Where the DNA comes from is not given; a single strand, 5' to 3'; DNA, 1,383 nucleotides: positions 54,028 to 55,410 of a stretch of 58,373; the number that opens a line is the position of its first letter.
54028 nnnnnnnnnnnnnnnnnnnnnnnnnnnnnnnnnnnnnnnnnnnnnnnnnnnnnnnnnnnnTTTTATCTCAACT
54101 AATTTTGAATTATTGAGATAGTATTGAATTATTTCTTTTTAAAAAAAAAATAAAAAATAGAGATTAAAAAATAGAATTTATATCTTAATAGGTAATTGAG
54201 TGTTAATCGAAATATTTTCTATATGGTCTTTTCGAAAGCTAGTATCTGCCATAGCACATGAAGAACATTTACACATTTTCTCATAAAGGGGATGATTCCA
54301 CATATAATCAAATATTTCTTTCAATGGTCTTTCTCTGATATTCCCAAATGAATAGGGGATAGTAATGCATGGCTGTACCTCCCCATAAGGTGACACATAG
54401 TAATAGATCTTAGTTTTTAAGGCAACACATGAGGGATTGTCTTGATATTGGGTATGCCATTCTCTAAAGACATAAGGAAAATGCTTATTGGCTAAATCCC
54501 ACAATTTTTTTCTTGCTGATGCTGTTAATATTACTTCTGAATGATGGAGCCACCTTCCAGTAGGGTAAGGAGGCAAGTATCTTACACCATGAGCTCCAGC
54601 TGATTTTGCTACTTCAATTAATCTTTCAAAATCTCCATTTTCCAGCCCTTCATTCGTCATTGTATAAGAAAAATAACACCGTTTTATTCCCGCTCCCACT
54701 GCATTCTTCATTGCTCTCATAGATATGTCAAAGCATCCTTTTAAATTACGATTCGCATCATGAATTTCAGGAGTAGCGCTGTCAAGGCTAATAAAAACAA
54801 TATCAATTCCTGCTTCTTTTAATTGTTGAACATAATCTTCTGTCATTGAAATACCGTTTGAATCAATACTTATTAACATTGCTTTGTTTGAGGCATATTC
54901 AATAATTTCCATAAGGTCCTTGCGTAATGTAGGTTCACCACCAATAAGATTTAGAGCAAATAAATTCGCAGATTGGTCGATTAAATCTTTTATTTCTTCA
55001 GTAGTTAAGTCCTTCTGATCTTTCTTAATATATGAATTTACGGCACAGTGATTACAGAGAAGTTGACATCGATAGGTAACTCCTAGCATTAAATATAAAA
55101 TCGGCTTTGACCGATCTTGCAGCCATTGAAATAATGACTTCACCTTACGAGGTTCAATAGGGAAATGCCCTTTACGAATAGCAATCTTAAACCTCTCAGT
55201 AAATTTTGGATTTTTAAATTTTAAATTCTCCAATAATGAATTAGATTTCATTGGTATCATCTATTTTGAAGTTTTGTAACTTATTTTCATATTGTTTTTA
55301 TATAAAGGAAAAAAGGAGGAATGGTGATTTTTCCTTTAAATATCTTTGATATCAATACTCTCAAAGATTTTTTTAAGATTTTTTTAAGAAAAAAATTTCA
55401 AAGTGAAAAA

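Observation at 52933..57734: Divergent cluster: tandem-GNAT-like protein + radical SAM/SPASM enzyme versus two zinc-ribbon PP-loop amidotransferase paralogs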

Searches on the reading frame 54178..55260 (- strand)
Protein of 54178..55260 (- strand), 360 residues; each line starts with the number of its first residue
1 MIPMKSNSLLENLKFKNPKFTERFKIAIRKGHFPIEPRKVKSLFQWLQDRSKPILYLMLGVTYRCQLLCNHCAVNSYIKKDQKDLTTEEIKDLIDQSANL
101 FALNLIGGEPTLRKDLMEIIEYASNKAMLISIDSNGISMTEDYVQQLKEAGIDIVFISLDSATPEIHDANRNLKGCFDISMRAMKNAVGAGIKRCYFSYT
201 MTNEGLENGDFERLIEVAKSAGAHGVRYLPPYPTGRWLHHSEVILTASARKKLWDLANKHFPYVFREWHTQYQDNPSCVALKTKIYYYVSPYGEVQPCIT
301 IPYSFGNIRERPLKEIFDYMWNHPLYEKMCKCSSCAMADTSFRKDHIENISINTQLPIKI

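Call 3: search_protein_families(library=pfam, proteins=[window:54178-55260:-], max_evalue=0.01)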
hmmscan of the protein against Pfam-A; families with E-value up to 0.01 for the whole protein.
window:54178-55260:- (360 aa): 3 families
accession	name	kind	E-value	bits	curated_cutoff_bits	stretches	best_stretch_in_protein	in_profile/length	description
PF04055.27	Radical_SAM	-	2.4e-26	93.3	29.5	1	61-207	3-157/166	Radical SAM superfamily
PF13186.11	SPASM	-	7.9e-07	29.7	21.5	1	285-329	6-51/67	Iron-sulfur cluster-binding domain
PF13353.11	Fer4_12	-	0.0014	19.3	22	1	64-128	14-82/137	4Fe-4S single cluster domain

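Call 4: search_protein_families(library=ncbifam, proteins=[window:54178-55260:-], max_evalue=0.01)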
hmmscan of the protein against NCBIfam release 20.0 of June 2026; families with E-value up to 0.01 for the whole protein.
window:54178-55260:- (360 aa): 71 families (the best 25 are shown)
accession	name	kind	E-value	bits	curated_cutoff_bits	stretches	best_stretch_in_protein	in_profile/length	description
TIGR04545.1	rSAM_ahbD_hemeb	equivalog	2.3e-36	125.9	500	2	60-241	5-185/339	heme b synthase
TIGR04055.1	rSAM_NirJ2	equivalog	6e-34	118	500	2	61-250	6-193/326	putative heme d1 biosynthesis radical SAM protein NirJ2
TIGR04053.2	TIGR04053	equivalog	3.4e-33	115.4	395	1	52-193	6-151/366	TIGR04053 family radical SAM/SPASM domain-containing protein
TIGR03962.1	mycofact_rSAM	equivalog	2.3e-30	105.9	265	1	57-311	14-275/339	mycofactocin radical SAM maturase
TIGR04546.1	rSAM_ahbC_deAc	equivalog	3.4e-29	101.8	650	1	43-201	30-185/390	12,18-didecarboxysiroheme deacetylase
TIGR04347.1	pseudo_SAM_Halo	equivalog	8.5e-28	97.7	525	1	49-225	34-206/390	TIGR04347 family pseudo-SAM/SPASM protein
TIGR04054.1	rSAM_NirJ1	equivalog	1.5e-27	96.3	650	1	60-201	41-182/387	putative heme d1 biosynthesis radical SAM protein NirJ1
TIGR04051.1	rSAM_NirJ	equivalog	2.1e-26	92.7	515.45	1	61-206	8-153/354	heme d1 biosynthesis radical SAM protein NirJ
TIGR02109.1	PQQ_syn_pqqE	equivalog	3e-25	88.9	381.35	1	53-188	5-142/358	pyrroloquinoline quinone biosynthesis protein PqqE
TIGR04303.1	GeoRSP_rSAM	equivalog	8.7e-25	88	400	1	60-221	10-167/325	GeoRSP system radical SAM/SPASM protein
TIGR04251.1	SCM_rSAM_ScmF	equivalog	1.2e-24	87.4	400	1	56-239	5-192/353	SynChlorMet cassette radical SAM/SPASM protein ScmF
TIGR04103.1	rSAM_nif11_3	equivalog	2.2e-24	85.9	725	1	56-254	6-201/412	nif11-class peptide radical SAM maturase 3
NF045646.2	rSAM_Se_TrsS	equivalog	8.4e-23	80.6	490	1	58-218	89-251/441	radical SAM (seleno)protein TrsS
TIGR02668.1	moaA_archaeal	equivalog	3.7e-22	78.7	325.25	1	52-221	7-176/303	GTP 3',8-cyclase MoaA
TIGR02666.1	moaA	equivalog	3.8e-22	78.7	284.05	1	52-252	7-215/336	GTP 3',8-cyclase MoaA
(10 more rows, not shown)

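Call 29: find_homologous_proteins(query=window:54178-55260:-, max_evalue=1e-40)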
Query window:54178-55260:- (360 aa): 10 proteins with E <= 1e-40 among 988 candidates.
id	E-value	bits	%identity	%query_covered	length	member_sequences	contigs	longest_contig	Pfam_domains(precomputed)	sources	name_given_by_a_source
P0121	2.7e-246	834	100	99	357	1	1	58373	PF13186.12,PF04055.28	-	-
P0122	1.4e-95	338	46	89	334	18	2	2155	PF13186.12,PF04055.28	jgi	jgi:MoaA/NifB/PqqE/SkfB family radical SAM enzyme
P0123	3.5e-93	330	46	85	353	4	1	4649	PF13186.12,PF04055.28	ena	-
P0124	2.5e-56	209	37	87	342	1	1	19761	PF04055.28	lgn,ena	-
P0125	2.5e-48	183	35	79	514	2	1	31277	PF13186.12,PF04055.28,PF13353.12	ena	-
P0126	3.3e-47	179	34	84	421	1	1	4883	PF13186.12,PF04055.28,PF13353.12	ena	-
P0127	4.0e-47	179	32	89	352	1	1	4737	PF13186.12,PF04055.28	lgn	-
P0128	4.8e-47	179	62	41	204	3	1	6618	PF04055.28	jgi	-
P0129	1.7e-45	173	34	79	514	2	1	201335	PF13186.12,PF04055.28,PF13353.12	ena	-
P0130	2.0e-43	167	35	80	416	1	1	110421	PF13186.12,PF04055.28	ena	-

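Call 30: find_encoding_contigs(protein=P0128, flank=6000, max_places=3)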
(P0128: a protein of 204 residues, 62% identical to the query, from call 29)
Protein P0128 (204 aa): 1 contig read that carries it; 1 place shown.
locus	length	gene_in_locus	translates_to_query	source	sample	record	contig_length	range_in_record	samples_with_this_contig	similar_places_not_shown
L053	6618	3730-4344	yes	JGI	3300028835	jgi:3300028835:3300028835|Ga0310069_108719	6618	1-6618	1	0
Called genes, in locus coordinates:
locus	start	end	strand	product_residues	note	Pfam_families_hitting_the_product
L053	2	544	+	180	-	?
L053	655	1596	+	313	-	-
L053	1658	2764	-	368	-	-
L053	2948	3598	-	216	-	PF08867:FRG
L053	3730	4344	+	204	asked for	PF04055:Radical_SAM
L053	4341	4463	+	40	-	-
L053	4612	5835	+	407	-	-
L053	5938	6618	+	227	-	?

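Call 109: search_protein_families(library=padloc, proteins=[window:54178-55260:-], max_evalue=0.01)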
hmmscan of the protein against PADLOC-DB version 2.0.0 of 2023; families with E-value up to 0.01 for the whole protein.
window:54178-55260:- (360 aa): 3 families
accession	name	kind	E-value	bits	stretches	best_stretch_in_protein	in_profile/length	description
PDLC02903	pVip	-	8.1e-18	62.8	1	61-168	6-109/257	Viperins not associated with kinases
PDLC02904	pVip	-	9.5e-14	49.5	1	61-168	9-116/262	Viperins associated with kinases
PDLC02905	pVip-kinase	-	0.00027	18.3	1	84-164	215-296/474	Viperin-kinase fusion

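Call 110: search_solved_structures(query=window:54178-55260:-, max_evalue=0.00001)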
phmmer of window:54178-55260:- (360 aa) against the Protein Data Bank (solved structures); distinct sequences matched with E-value up to 0.00001: 8.
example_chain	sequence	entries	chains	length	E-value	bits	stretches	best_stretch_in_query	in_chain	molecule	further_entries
7vob_C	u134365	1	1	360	5.1e-11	45.1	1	56-193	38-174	Cytosylglucuronate decarboxylase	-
7voc_C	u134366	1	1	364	5.2e-11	45.1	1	56-193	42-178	Cytosylglucuronate decarboxylase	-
7tol_A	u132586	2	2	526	9.4e-11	44.2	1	57-236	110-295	glycerol dibiphytanyl glycerol tetraether - macrocyclic archaeol synthase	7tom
6efn_A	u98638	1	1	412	6.8e-09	38.1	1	58-239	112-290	Sporulation killing factor maturation protein SkfB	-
5wgg_A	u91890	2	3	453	4.2e-08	35.5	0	48-207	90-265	Radical SAM domain protein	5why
2fb2_A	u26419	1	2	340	2.1e-06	30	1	50-193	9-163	Molybdenum cofactor biosynthesis protein A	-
1tv7_A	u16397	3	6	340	2.2e-06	29.9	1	50-193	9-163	Molybdenum cofactor biosynthesis protein A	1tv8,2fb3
6c8v_A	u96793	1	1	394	2.7e-06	29.6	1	57-162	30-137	Coenzyme PQQ synthesis protein E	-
